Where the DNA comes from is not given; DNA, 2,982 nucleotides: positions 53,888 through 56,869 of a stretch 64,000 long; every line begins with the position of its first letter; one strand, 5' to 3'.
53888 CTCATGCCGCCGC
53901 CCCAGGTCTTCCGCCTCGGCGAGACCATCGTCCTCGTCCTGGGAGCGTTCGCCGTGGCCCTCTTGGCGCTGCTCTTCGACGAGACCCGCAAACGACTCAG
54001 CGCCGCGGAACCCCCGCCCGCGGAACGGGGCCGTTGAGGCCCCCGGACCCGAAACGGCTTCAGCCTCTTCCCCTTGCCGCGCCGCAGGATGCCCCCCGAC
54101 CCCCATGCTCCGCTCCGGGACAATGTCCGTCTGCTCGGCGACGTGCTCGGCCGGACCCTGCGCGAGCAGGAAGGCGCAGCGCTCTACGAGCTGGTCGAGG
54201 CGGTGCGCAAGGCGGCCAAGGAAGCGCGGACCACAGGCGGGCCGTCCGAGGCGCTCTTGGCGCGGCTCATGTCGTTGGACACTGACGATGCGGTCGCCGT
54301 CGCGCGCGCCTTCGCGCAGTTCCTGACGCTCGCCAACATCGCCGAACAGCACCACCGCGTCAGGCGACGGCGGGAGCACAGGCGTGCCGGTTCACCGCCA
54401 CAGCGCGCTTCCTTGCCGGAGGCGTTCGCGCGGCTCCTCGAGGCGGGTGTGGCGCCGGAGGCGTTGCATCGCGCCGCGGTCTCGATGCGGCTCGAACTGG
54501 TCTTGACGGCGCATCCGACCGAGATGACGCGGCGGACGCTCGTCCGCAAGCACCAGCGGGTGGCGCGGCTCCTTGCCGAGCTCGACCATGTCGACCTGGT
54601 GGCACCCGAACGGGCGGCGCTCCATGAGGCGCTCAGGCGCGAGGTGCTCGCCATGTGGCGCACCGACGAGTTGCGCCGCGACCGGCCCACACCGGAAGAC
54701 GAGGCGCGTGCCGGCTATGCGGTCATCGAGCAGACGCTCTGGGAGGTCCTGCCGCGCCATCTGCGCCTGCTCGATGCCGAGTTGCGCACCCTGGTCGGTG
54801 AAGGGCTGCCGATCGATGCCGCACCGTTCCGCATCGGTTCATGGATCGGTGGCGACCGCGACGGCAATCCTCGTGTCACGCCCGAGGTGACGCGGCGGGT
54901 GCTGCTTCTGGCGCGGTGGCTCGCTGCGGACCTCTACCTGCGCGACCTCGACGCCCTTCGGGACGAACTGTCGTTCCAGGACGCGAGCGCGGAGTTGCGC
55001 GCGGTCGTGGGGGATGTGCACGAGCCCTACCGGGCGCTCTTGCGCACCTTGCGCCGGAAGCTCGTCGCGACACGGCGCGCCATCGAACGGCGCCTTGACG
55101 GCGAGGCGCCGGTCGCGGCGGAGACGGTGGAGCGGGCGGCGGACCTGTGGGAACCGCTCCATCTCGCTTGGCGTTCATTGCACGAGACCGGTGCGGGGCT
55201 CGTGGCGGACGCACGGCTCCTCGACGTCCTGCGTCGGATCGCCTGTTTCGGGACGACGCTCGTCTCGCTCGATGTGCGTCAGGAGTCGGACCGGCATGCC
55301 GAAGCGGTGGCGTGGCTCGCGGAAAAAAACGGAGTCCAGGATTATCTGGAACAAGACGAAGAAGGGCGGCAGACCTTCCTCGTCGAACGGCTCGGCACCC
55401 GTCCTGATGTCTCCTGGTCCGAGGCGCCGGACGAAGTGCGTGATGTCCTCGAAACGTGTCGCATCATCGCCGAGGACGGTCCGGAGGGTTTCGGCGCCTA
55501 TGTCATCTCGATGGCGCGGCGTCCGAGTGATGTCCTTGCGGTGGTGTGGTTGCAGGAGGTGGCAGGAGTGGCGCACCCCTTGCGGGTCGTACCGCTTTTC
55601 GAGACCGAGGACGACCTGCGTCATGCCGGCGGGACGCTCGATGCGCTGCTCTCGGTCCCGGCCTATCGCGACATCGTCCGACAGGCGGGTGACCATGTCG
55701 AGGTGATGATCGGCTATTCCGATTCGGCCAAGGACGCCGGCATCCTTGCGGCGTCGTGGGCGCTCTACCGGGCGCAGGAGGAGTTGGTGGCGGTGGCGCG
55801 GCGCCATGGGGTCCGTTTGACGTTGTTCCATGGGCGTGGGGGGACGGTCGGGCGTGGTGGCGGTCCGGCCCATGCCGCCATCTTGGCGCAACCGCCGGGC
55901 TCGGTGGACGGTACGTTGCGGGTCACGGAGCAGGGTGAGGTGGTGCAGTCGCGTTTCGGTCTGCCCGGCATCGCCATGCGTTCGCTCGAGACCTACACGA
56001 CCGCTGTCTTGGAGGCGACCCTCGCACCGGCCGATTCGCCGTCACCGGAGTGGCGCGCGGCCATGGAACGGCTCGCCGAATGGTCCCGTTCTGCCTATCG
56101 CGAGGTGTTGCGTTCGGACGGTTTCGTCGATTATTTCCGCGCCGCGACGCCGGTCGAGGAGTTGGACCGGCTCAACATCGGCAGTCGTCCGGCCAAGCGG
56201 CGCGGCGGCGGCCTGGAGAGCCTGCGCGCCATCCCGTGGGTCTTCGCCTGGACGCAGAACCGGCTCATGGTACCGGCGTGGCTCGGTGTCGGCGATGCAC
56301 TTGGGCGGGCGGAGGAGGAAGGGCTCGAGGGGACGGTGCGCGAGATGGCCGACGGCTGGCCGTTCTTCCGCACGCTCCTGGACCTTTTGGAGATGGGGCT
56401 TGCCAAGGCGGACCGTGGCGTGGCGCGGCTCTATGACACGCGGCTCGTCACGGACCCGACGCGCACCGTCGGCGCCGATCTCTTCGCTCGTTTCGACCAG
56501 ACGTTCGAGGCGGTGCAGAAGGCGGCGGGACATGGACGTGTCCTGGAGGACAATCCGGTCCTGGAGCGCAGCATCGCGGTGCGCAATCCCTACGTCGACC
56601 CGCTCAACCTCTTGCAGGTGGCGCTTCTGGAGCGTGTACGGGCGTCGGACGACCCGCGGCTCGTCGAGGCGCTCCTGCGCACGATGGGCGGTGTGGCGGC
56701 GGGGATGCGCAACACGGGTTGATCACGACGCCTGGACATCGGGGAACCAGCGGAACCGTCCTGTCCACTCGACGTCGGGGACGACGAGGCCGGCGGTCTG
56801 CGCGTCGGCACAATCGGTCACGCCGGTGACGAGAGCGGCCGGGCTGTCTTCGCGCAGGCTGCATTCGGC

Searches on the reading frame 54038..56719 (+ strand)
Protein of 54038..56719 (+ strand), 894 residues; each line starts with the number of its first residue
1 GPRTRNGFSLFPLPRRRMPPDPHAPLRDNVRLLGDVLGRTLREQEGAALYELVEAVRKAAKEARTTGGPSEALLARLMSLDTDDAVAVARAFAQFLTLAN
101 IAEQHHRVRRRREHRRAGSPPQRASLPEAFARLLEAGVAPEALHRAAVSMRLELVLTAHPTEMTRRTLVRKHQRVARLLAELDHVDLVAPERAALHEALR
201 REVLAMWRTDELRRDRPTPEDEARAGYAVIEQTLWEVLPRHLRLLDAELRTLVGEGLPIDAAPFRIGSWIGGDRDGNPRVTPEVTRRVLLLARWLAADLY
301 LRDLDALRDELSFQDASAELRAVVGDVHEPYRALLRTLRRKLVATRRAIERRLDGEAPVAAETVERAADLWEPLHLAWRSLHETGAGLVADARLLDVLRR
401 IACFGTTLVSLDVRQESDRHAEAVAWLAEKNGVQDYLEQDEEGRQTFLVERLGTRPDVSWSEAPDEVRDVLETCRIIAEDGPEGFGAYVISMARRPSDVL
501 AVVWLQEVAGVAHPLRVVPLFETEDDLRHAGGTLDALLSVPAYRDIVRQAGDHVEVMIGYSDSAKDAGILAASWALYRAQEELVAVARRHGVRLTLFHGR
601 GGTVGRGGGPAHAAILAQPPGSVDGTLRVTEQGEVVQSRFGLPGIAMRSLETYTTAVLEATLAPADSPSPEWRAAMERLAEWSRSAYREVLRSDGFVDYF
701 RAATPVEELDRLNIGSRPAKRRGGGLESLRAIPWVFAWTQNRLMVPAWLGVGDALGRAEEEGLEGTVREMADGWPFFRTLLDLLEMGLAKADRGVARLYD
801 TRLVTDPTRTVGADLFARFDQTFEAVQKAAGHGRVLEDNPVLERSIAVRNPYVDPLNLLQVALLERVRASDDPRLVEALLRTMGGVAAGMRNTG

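Call 16: search_protein_families(library=pfam, proteins=[window:54038-56719:+], max_evalue=0.001)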
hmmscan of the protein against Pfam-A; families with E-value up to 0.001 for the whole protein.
window:54038-56719:+ (894 aa): 2 families
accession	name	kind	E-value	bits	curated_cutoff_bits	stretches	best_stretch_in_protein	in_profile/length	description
PF00311.23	PEPcase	-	0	1035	22.4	1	26-894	1-919/919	Phosphoenolpyruvate carboxylase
PF14010.12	PEPcase_2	-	0.0005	19.2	25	1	512-607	169-258/493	Phosphoenolpyruvate carboxylase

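Call 20: search_protein_families(library=ncbifam, proteins=[window:54038-56719:+], max_evalue=0.00001)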
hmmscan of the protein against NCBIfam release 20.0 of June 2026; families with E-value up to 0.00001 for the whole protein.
window:54038-56719:+ (894 aa): 1 family
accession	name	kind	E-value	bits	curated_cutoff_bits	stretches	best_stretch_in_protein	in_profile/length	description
NF000584.1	PRK00009.1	equivalog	0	1012.7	815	1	26-894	1-898/898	phosphoenolpyruvate carboxylase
